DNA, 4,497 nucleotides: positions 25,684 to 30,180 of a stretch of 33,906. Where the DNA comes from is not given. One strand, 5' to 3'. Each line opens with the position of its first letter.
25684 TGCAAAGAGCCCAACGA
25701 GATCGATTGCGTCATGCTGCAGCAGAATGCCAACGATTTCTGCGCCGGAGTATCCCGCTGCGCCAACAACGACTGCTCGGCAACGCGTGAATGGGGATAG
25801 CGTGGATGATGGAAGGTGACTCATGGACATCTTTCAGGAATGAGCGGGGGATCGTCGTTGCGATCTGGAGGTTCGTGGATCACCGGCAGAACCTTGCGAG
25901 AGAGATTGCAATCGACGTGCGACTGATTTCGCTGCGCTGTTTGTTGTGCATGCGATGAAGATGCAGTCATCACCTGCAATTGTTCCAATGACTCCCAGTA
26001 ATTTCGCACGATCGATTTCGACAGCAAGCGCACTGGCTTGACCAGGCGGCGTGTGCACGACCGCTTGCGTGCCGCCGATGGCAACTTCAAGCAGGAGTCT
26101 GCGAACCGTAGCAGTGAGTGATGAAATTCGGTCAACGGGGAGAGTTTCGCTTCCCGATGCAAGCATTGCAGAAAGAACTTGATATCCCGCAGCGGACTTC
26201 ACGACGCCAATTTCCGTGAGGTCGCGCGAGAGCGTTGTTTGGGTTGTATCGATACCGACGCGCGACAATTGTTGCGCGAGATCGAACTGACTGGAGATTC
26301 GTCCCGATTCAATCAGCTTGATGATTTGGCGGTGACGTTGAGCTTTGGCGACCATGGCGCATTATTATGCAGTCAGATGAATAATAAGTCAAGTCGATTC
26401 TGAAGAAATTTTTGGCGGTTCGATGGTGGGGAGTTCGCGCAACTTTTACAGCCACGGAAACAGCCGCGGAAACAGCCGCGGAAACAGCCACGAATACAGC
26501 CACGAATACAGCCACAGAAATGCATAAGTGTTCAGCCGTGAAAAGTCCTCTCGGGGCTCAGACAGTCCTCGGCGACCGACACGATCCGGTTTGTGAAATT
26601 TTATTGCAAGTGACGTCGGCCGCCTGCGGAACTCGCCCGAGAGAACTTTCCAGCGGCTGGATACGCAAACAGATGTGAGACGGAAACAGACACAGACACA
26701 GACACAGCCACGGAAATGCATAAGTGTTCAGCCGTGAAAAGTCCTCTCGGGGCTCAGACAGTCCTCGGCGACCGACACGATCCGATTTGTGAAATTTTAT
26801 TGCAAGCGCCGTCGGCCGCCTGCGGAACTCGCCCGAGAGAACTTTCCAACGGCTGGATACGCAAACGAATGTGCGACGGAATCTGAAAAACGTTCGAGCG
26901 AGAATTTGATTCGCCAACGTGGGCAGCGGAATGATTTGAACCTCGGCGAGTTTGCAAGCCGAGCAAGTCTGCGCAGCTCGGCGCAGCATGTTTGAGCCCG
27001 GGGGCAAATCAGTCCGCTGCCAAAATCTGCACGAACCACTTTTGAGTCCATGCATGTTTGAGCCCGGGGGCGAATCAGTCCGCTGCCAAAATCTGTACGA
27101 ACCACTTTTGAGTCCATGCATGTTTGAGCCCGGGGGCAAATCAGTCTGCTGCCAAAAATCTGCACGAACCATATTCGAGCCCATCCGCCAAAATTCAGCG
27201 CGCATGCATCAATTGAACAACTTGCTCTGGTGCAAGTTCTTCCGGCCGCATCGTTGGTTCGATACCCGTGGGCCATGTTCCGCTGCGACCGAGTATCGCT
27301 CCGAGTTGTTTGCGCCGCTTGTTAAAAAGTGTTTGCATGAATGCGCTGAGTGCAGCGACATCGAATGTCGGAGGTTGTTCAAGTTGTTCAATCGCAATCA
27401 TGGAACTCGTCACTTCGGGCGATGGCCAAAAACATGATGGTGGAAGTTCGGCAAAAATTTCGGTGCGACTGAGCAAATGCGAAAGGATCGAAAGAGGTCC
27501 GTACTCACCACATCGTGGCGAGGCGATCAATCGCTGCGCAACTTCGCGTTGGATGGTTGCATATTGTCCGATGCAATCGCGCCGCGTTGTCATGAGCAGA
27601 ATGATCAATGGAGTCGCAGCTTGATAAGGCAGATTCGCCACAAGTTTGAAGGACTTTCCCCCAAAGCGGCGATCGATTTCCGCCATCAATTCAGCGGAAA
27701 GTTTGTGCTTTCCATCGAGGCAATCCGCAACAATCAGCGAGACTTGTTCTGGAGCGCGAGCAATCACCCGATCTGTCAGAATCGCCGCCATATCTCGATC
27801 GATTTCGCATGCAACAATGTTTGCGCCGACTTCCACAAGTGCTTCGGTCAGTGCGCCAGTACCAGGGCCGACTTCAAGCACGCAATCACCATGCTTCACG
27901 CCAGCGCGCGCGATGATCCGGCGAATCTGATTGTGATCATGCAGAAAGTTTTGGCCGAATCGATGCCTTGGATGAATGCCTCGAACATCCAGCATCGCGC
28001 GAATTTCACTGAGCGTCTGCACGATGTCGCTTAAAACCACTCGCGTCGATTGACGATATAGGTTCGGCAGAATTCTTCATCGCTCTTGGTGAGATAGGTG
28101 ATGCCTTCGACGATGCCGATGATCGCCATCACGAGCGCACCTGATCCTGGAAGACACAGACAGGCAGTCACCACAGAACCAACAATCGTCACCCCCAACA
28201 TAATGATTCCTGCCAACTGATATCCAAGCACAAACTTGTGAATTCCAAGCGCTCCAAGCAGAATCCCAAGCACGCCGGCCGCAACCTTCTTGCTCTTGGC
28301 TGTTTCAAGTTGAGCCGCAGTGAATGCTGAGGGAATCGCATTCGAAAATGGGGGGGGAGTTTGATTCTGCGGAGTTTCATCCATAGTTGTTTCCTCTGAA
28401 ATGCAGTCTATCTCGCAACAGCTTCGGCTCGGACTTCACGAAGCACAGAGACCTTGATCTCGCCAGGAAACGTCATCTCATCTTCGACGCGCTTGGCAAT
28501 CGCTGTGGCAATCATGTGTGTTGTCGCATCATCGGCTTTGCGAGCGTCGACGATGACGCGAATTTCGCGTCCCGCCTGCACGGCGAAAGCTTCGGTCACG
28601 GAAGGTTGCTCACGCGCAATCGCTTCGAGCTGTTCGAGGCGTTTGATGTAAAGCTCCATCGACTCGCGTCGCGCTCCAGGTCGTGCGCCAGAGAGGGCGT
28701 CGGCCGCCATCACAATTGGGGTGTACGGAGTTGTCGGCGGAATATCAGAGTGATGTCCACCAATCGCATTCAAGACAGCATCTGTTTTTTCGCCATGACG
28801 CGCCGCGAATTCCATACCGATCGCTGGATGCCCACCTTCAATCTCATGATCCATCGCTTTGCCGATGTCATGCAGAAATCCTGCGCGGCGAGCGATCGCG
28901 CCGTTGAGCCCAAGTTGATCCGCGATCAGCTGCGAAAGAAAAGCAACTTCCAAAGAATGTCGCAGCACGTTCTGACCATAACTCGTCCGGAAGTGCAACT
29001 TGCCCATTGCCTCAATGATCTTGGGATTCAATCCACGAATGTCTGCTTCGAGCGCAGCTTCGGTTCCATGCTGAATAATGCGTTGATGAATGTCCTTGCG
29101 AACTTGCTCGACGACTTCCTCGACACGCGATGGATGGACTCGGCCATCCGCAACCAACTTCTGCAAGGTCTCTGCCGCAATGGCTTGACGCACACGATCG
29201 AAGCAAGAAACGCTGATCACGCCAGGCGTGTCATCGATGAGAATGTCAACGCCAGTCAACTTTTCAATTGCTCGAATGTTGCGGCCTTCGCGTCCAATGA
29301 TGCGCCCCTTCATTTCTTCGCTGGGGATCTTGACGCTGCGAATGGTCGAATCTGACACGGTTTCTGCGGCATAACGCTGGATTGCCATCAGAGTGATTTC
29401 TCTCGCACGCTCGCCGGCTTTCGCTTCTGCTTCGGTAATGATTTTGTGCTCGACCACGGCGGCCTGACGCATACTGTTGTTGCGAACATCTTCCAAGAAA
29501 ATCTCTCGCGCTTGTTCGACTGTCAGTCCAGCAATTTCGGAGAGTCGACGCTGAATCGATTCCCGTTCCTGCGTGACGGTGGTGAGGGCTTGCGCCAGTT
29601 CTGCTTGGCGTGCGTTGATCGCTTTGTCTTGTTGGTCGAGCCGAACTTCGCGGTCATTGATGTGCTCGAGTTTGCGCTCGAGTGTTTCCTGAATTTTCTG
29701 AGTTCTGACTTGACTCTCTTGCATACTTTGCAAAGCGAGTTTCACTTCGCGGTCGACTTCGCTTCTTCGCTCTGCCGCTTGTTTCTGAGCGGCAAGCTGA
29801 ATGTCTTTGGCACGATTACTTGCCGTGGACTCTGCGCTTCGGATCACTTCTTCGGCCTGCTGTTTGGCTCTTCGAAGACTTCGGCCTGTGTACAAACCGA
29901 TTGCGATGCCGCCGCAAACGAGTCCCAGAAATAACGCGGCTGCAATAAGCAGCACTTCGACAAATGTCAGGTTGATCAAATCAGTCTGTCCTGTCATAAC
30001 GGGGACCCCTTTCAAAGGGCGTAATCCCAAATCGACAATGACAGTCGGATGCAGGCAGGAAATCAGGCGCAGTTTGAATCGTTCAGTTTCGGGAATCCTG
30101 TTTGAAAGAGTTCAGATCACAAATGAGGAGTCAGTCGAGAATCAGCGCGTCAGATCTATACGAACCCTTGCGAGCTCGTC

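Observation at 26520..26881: Tandemly duplicated 127-nt imperfect palindrome whose stem mismatches are all G-U on the minus strand: candidate undescribed structured RNA or MITE-like element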

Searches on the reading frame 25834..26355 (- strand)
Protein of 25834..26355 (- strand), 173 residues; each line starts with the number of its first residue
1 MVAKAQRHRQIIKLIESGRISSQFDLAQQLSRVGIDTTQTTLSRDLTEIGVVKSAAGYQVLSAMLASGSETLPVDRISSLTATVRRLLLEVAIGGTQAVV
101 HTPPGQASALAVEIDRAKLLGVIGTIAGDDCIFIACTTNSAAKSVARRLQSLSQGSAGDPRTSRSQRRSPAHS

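Call 12: find_encoding_contigs(protein=window:25834-26355:-, flank=10000, max_places=10)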
Protein window:25834-26355:- (173 aa): 16 contigs read that carry it; 10 places shown.
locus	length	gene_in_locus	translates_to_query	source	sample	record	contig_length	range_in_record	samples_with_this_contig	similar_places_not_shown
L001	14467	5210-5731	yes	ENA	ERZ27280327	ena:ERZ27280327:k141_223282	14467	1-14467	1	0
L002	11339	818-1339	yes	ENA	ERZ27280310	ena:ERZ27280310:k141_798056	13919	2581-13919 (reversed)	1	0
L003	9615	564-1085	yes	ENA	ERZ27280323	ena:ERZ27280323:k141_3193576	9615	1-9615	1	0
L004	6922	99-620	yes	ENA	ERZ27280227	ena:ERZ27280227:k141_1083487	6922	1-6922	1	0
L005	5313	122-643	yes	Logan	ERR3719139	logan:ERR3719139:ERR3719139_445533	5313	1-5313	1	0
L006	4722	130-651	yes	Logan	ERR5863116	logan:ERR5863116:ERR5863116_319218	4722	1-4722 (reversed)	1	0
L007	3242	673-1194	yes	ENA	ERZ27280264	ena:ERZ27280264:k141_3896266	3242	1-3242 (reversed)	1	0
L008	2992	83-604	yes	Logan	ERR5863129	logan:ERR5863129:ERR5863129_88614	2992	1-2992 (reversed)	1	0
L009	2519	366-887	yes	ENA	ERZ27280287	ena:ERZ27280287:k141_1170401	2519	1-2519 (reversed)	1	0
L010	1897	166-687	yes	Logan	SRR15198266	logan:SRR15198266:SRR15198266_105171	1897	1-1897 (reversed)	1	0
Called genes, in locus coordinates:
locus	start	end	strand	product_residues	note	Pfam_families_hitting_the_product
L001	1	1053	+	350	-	?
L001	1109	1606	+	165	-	PF22811:Zn_ribbon_NrdR, PF03477:ATP-cone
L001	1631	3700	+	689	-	PF02824:TGS, PF07973:tRNA_SAD, PF00587:tRNA-synt_2b, PF03129:HGTP_anticodon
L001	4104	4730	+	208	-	PF05198:IF3_N, PF00707:IF3_C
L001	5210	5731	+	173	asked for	PF01316:Arg_repressor, PF02863:Arg_repressor_C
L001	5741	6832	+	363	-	PF01118:Semialdhyde_dh, PF22698:Semialdhyde_dhC_1, PF02774:Semialdhyde_dhC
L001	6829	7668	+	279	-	PF00696:AA_kinase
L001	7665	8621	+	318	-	PF02729:OTCace_N, PF00185:OTCace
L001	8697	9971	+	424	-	PF00764:Arginosuc_synth, PF20979:Arginosuc_syn_C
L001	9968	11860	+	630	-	PF00206:Lyase_1, PF14698:ASL_C2, PF00583:Acetyltransf_1, PF13508:Acetyltransf_7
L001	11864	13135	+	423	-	PF01960:ArgJ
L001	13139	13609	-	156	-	-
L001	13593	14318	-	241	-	-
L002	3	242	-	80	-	?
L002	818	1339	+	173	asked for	PF01316:Arg_repressor, PF02863:Arg_repressor_C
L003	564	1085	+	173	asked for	PF01316:Arg_repressor, PF02863:Arg_repressor_C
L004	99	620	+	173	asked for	PF01316:Arg_repressor, PF02863:Arg_repressor_C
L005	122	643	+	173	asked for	PF01316:Arg_repressor, PF02863:Arg_repressor_C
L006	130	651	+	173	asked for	PF01316:Arg_repressor, PF02863:Arg_repressor_C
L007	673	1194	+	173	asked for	PF01316:Arg_repressor, PF02863:Arg_repressor_C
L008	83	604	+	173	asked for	PF01316:Arg_repressor, PF02863:Arg_repressor_C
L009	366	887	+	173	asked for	PF01316:Arg_repressor, PF02863:Arg_repressor_C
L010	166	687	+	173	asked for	PF01316:Arg_repressor, PF02863:Arg_repressor_C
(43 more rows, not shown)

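Call 56: search_protein_families(library=pfam, proteins=[window:25834-26355:-], max_evalue=0.00001)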
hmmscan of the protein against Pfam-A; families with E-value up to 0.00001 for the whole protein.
window:25834-26355:- (173 aa): 2 families
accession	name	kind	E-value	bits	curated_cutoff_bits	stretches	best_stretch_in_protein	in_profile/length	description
PF02863.23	Arg_repressor_C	-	1.6e-18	66.7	25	1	85-150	2-67/68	Arginine repressor, C-terminal domain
PF01316.27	Arg_repressor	-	2e-16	60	27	1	3-55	2-54/70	Arginine repressor, DNA binding domain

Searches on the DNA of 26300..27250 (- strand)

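Call 11: search_rna_families(source=window, start=26300, end=27250, threshold=evalue, max_evalue=10)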
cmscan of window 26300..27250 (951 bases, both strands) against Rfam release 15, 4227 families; matches with E-value up to 10: 4.
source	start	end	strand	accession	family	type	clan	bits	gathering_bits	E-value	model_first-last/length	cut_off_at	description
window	27089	27127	-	RF03485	mir-4000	Gene; miRNA;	-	15.2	58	7.7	1-54/54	no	mir-4000 microRNA precursor family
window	26530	26583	-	RF01274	sR45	Gene; snRNA; snoRNA; CD-box;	-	14.3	40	4.2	1-55/55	no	Small nucleolar RNA sR45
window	26726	26779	-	RF01274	sR45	Gene; snRNA; snoRNA; CD-box;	-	14.3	40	4.2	1-55/55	no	Small nucleolar RNA sR45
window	26439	26515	-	RF01390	isrG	Gene; sRNA;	-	12.9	100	0.54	129-205/279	no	isrG Hfq binding RNA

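Call 87: search_dna_similar(query=window:26533-26659:-, collection=ecoli_genomes, mode=distant, max_evalue=1, max_rows=10)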
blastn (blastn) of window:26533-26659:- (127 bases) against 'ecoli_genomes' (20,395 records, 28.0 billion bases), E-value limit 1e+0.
No match.

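Call 88: search_dna_similar(query=window:26533-26659:-, collection=plasmids, mode=distant, max_evalue=1, max_rows=10)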
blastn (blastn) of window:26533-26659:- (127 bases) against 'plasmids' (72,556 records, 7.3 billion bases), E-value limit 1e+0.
Records with a match: 3; places in all: 3; records where one place covers at least 80% of the query: 0.
Best place of each record, by identity: 80-90% 3.
By first word of the organism name: Rhodococcus 3.
By predicted mobility (MOB-suite, as given by PLSDB): mobilizable 3.
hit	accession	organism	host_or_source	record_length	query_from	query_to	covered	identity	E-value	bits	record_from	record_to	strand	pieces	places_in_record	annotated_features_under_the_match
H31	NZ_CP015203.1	Rhodococcus sp. 008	Skate,bacterial culture,renal tissue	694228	70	110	32%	85.4%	2e-3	48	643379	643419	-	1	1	zinc-binding alcohol dehydrogenase family protein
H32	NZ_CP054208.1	Rhodococcus qingshengii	cell culture,carbendazim contaminated ...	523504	70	110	32%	85.4%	2e-3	48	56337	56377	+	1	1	zinc-binding alcohol dehydrogenase family protein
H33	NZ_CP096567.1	Rhodococcus qingshengii JCM 15477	sandy loam,soil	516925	70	110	32%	85.4%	2e-3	48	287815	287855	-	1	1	zinc-binding alcohol dehydrogenase family protein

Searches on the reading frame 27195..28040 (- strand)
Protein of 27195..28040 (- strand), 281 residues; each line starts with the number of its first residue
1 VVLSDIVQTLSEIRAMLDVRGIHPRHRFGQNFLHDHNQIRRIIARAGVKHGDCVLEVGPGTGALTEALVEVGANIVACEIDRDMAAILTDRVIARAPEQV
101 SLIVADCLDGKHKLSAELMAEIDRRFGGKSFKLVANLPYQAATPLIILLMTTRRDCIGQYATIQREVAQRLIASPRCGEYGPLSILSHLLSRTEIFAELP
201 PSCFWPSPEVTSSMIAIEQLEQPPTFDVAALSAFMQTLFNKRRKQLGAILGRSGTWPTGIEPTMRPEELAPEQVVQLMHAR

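Call 56: search_protein_families(library=pfam, proteins=[window:27195-28040:-], max_evalue=0.00001)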
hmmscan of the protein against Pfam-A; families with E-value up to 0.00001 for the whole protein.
window:27195-28040:- (281 aa): 2 families
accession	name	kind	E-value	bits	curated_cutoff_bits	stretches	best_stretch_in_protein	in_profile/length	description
PF00398.26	RrnaAD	-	1.3e-45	156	24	1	25-277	5-257/263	Ribosomal RNA adenine dimethylase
PF13649.12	Methyltransf_25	-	4.6e-06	27.7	27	0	54-109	1-57/97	Methyltransferase domain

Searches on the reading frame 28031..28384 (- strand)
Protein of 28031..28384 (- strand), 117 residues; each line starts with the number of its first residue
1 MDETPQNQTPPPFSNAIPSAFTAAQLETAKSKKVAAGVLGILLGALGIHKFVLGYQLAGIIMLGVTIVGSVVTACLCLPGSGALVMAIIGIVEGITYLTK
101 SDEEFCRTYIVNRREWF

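Call 56: search_protein_families(library=pfam, proteins=[window:28031-28384:-], max_evalue=0.00001)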
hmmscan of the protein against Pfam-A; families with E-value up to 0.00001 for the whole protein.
window:28031-28384:- (117 aa): 1 family
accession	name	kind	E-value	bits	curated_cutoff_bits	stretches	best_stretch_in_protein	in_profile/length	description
PF05154.21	TM2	-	5.9e-09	36.4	27.9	1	30-70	2-41/51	TM2 domain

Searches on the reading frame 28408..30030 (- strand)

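Call 56: search_protein_families(library=pfam, proteins=[window:28408-30030:-], max_evalue=0.00001)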
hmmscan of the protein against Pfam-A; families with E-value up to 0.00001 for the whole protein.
window:28408-30030:- (540 aa): 3 families
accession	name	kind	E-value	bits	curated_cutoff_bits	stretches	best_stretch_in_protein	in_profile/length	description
PF12072.13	RNase_Y_N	-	1.3e-30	106.8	32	1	26-223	3-200/201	RNase Y N-terminal region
PF01966.28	HD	-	4.2e-18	66.2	22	1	355-447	1-114/116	HD domain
PF00013.35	KH_1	-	3.9e-08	33.4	21.5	1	232-280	3-55/66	KH domain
